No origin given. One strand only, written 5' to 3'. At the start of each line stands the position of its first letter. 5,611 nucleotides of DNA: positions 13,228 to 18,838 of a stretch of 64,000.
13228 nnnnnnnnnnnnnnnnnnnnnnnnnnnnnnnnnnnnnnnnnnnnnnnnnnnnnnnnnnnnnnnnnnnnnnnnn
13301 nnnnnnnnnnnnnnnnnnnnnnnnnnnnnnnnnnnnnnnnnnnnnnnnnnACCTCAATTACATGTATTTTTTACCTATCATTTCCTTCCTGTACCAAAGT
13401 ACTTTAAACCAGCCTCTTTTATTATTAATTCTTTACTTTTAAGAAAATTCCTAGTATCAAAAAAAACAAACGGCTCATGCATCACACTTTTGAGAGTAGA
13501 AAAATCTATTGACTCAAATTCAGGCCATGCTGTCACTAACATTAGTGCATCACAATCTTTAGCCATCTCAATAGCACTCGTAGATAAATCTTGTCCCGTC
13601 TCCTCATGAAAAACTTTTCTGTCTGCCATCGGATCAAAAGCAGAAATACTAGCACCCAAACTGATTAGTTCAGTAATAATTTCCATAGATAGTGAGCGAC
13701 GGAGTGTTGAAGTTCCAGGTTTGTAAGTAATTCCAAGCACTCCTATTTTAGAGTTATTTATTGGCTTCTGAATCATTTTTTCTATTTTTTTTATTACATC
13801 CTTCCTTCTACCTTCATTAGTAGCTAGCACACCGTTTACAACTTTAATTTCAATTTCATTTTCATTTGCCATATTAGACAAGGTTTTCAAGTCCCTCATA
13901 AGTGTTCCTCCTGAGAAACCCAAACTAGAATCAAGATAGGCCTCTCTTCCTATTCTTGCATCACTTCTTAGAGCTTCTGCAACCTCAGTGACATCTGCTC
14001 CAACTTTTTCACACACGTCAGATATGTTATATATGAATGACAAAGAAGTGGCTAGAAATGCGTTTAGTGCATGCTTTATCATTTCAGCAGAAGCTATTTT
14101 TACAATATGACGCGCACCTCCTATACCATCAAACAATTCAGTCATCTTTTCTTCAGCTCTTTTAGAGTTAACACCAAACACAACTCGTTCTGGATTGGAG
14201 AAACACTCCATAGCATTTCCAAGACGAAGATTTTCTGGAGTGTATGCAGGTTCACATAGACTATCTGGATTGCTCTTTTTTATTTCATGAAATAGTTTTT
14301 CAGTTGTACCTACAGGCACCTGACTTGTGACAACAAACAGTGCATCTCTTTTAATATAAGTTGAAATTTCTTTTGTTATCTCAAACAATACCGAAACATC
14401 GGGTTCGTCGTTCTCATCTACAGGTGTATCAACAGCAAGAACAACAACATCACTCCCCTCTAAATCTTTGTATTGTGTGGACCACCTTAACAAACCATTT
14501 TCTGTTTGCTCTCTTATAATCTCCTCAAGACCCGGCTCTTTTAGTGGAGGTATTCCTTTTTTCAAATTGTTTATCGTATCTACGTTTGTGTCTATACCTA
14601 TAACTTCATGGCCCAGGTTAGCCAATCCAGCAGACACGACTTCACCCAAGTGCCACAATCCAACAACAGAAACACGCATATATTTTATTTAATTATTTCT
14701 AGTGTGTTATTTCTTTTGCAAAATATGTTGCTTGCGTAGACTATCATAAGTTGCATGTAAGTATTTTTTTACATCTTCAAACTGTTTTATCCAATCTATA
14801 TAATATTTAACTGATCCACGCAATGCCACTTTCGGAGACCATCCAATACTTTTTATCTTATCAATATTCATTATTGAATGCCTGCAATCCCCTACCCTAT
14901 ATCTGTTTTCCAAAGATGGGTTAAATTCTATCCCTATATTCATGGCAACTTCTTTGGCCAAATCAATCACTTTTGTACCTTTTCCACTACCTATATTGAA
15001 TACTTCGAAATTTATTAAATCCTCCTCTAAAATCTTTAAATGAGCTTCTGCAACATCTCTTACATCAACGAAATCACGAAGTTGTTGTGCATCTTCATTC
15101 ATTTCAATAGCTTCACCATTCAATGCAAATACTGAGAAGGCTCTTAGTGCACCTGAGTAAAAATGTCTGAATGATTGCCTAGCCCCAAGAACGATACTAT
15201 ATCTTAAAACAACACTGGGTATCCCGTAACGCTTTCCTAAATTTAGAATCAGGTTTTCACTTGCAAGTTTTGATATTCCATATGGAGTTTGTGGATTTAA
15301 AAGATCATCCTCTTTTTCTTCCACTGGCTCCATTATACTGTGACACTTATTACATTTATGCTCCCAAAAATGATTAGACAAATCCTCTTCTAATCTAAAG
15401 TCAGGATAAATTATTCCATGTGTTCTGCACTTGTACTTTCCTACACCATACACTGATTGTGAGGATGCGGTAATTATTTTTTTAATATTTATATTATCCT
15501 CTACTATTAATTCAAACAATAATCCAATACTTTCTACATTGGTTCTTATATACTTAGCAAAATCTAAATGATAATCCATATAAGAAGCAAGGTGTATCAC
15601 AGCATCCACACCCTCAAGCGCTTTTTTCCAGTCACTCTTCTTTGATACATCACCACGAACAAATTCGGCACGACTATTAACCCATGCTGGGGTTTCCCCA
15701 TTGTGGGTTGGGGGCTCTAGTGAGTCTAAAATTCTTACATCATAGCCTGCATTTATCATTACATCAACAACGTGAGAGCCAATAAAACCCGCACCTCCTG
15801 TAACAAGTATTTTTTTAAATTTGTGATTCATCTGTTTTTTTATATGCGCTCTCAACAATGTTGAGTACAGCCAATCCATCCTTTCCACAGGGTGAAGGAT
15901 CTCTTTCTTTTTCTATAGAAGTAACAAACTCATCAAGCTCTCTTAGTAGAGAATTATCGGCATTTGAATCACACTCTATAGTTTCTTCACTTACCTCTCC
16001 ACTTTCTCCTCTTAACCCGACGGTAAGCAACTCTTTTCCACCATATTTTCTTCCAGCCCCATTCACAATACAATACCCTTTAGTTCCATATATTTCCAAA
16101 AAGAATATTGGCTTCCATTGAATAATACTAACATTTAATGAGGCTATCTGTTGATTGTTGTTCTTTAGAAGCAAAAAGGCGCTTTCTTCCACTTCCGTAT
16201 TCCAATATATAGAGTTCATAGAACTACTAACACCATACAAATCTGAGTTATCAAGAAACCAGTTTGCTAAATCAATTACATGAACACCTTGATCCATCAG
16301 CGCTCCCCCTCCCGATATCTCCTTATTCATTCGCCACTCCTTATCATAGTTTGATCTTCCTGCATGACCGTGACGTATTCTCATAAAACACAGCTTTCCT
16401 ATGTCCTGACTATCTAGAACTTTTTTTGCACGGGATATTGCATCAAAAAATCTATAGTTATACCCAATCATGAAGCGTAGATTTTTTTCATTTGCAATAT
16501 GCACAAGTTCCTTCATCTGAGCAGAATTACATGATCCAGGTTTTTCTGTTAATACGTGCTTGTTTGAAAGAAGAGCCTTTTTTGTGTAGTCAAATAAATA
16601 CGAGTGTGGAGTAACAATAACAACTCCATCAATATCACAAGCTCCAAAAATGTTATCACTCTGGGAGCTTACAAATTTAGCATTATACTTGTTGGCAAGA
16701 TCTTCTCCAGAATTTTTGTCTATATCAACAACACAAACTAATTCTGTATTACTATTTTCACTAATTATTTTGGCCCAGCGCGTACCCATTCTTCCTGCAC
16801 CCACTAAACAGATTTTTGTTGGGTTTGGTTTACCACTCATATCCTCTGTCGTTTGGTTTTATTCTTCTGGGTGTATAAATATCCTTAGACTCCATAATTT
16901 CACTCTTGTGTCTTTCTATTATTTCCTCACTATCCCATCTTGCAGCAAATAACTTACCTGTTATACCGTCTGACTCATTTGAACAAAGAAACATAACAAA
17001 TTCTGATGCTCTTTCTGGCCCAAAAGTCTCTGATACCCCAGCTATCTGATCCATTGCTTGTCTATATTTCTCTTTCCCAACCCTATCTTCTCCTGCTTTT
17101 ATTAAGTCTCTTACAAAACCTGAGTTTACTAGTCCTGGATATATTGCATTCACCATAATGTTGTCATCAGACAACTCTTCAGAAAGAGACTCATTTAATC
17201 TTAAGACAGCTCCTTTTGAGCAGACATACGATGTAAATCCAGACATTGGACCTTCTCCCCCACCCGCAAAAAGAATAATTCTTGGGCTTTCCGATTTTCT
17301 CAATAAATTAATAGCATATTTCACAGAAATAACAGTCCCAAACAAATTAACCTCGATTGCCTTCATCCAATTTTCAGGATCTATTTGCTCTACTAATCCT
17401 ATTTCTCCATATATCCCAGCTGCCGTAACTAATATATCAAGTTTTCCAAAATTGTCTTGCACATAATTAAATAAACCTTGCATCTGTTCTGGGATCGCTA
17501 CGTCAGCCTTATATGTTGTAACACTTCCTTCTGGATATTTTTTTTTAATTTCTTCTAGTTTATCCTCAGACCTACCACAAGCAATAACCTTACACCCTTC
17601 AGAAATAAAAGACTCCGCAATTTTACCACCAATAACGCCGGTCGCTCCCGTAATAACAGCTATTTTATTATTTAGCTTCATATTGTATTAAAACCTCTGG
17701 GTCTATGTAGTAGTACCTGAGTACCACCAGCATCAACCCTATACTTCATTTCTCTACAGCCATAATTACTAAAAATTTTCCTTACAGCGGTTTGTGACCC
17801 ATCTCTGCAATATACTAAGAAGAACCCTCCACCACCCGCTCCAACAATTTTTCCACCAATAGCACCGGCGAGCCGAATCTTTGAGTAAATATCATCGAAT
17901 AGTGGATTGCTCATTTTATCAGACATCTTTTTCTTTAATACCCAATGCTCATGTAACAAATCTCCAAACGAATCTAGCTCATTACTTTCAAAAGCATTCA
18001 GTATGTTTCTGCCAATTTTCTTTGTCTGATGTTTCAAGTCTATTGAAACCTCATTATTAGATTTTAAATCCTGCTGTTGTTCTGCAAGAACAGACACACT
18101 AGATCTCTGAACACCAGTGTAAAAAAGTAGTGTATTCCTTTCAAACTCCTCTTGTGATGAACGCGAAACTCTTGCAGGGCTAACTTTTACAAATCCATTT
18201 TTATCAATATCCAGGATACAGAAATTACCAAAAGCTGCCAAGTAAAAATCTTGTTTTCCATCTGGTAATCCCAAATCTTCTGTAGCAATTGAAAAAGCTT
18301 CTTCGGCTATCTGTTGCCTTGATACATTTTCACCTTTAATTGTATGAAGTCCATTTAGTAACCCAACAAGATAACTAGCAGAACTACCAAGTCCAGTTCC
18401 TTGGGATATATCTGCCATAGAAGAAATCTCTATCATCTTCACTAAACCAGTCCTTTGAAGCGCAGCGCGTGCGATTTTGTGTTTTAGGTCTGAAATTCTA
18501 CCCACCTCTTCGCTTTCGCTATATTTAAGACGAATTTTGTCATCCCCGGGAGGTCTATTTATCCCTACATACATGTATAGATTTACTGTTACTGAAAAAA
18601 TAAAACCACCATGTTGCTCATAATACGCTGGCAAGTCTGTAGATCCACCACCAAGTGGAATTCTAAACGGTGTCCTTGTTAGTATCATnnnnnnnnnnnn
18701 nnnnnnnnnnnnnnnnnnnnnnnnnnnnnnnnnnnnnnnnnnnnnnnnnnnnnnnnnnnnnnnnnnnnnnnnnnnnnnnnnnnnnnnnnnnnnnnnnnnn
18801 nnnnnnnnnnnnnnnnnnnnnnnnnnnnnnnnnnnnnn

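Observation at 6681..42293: Six paralogous GT-C (PMT/ArnT-like) membrane glycosyltransferases paired with four GT2 polyprenyl-phosphate sugar synthases in one operon-like array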

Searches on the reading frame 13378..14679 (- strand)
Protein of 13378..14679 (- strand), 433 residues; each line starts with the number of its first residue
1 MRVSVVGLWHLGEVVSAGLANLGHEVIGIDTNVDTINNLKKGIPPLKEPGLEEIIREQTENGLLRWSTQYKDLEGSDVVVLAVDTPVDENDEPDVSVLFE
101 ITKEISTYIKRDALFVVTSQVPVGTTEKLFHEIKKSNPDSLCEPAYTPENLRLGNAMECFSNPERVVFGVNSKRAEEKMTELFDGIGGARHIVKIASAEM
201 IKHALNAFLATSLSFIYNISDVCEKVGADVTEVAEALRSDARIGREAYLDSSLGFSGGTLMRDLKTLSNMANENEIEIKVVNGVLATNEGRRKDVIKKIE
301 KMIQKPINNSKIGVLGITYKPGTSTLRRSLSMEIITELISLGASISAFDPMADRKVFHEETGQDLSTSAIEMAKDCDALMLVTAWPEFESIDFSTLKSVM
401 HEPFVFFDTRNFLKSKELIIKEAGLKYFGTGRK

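Call 8: search_protein_families(library=pfam, proteins=[window:13378-14679:-], max_evalue=0.0001)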
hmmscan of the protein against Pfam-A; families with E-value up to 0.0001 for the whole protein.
window:13378-14679:- (433 aa): 3 families
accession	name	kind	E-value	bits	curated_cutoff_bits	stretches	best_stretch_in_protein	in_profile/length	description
PF03721.20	UDPG_MGDP_dh_N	-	1.8e-41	142.2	27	1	1-182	1-187/187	UDP-glucose/GDP-mannose dehydrogenase family, NAD binding domain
PF03720.21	UDPG_MGDP_dh_C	-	2.5e-25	89.2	30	1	313-414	1-102/103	UDP-glucose/GDP-mannose dehydrogenase family, UDP binding domain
PF00984.24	UDPG_MGDP_dh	-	8.4e-23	80.7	25.4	1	197-289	2-93/94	UDP-glucose/GDP-mannose dehydrogenase family, central domain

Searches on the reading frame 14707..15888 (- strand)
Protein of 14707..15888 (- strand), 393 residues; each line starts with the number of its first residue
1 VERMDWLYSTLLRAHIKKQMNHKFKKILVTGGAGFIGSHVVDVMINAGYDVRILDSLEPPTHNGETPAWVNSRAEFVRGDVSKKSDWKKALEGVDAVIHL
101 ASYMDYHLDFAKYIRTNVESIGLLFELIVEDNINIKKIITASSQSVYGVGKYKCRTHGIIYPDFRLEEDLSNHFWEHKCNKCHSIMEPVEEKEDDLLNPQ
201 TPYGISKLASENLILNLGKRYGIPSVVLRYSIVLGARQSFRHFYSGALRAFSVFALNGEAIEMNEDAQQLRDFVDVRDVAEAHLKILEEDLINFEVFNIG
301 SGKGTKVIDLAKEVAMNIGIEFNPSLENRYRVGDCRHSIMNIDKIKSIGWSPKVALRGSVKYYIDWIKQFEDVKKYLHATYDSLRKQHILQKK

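Call 8: search_protein_families(library=pfam, proteins=[window:14707-15888:-], max_evalue=0.0001)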
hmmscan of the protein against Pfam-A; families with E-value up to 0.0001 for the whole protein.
window:14707-15888:- (393 aa): 9 families
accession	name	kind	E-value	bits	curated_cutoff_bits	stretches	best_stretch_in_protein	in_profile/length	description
PF01370.27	Epimerase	-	4.6e-45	154.3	20.9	1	27-300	1-240/240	NAD dependent epimerase/dehydratase family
PF16363.11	GDP_Man_Dehyd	-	4.8e-31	108.9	27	2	28-149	1-135/332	GDP-mannose 4,6 dehydratase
PF01073.25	3Beta_HSD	-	1.3e-17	64.1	22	1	28-150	1-123/280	3-beta hydroxysteroid dehydrogenase/isomerase family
PF07993.18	NAD_binding_4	-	2.3e-16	60.1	20.1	1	30-280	2-255/258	Male sterility protein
PF04321.23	RmlD_sub_bind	-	2.8e-10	40.2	27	1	192-364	114-282/287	RmlD substrate binding domain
PF05368.20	NmrA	-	2.6e-09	37.5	27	1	25-108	3-84/298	NmrA-like family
PF02719.21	Polysacc_synt_2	-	9.8e-09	35.2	20.2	0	27-142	1-127/293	Polysaccharide biosynthesis protein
PF13460.12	NAD_binding_10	-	2.3e-06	28.1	27.2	1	31-103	1-70/184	NAD(P)H-binding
PF00106.31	adh_short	-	1.4e-05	25.1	26.6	1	25-95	1-72/195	short chain dehydrogenase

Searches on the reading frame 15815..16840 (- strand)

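Call 8: search_protein_families(library=pfam, proteins=[window:15815-16840:-], max_evalue=0.0001)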
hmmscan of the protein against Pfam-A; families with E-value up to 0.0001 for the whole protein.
window:15815-16840:- (341 aa): 5 families
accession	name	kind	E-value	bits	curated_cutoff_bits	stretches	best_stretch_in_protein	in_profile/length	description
PF22725.1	GFO_IDH_MocA_C3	-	2.2e-23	83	27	1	136-256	2-122/124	GFO/IDH/MocA C-terminal domain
PF01408.29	GFO_IDH_MocA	-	4.6e-22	79.4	24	1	9-127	2-120/120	Oxidoreductase family, NAD-binding Rossmann fold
PF02894.22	GFO_IDH_MocA_C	-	1.4e-19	71.3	22.9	1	139-339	1-213/218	Oxidoreductase family, C-terminal alpha/beta domain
PF01113.26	DapB_N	-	1.8e-06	28.5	25.6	1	9-98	2-96/124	Dihydrodipicolinate reductase, N-terminus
PF03447.22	NAD_binding_3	-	3.1e-05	25.1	24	1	14-123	1-113/116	Homoserine dehydrogenase, NAD binding domain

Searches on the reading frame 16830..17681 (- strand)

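Call 8: search_protein_families(library=pfam, proteins=[window:16830-17681:-], max_evalue=0.0001)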
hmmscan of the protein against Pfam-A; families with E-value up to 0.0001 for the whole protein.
window:16830-17681:- (283 aa): 5 families
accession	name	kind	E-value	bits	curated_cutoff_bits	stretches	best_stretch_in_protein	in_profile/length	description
PF00106.31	adh_short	-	5.6e-41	140.6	26.6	1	6-192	1-189/195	short chain dehydrogenase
PF13561.12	adh_short_C2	-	1.3e-36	126.8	27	1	16-244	7-228/236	Enoyl-(Acyl carrier protein) reductase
PF08659.16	KR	-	3.2e-08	34.1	22.6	1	9-115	4-115/180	KR domain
PF02719.21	Polysacc_synt_2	-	2.8e-05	23.9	20.2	1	9-125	2-117/293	Polysaccharide biosynthesis protein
PF03807.23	F420_oxidored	-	6.9e-05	23.8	21.6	0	6-55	1-50/94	NADP oxidoreductase coenzyme F420-dependent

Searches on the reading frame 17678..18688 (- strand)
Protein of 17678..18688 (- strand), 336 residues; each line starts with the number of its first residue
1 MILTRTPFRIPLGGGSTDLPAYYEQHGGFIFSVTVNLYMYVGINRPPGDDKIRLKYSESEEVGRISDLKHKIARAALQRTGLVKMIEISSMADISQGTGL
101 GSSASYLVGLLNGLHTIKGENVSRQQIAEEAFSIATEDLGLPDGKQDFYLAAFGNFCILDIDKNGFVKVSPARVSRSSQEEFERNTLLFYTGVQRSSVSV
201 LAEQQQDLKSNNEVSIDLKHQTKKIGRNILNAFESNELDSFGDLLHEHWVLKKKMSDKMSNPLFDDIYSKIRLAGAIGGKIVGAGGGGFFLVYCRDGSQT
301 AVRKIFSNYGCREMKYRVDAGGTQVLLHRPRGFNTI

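Call 8: search_protein_families(library=pfam, proteins=[window:17678-18688:-], max_evalue=0.0001)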
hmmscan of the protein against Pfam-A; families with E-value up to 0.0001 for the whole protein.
window:17678-18688:- (336 aa): 2 families
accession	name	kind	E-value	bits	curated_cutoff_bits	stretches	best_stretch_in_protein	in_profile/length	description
PF00288.32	GHMP_kinases_N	-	2.7e-10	40.7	22.3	1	71-154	5-86/87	GHMP kinases N terminal domain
PF08544.19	GHMP_kinases_C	-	9.5e-08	32.8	21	1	232-304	4-77/85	GHMP kinases C terminal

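Call 74: search_protein_families(library=ncbifam, proteins=[window:17678-18688:-], max_evalue=0.00001)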
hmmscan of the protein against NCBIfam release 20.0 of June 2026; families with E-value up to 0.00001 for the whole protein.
window:17678-18688:- (336 aa): 6 families
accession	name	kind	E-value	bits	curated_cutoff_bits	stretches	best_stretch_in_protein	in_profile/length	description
NF049969.1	GlMnHpPKinHddA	equivalog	3.7e-40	138.4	600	1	2-292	3-302/338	D-glycero-D-manno-heptose 7-phosphate kinase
NF009948.0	PRK13412.1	equivalog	7e-29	100.1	721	1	85-309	726-951/974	bifunctional fucokinase/fucose-1-phosphate guanylyltransferase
TIGR00549.1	mevalon_kin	equivalog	1.3e-18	67.5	163.05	1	74-292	67-275/276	mevalonate kinase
NF003036.0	PRK03926.1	equivalog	3.5e-13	49.3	403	1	50-316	42-289/302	mevalonate kinase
NF003006.0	PRK03817.1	equivalog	7e-12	45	443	0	228-309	248-329/352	galactokinase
NF002288.1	PRK01212.1-4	equivalog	4e-06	26.1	194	0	74-131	65-122/303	homoserine kinase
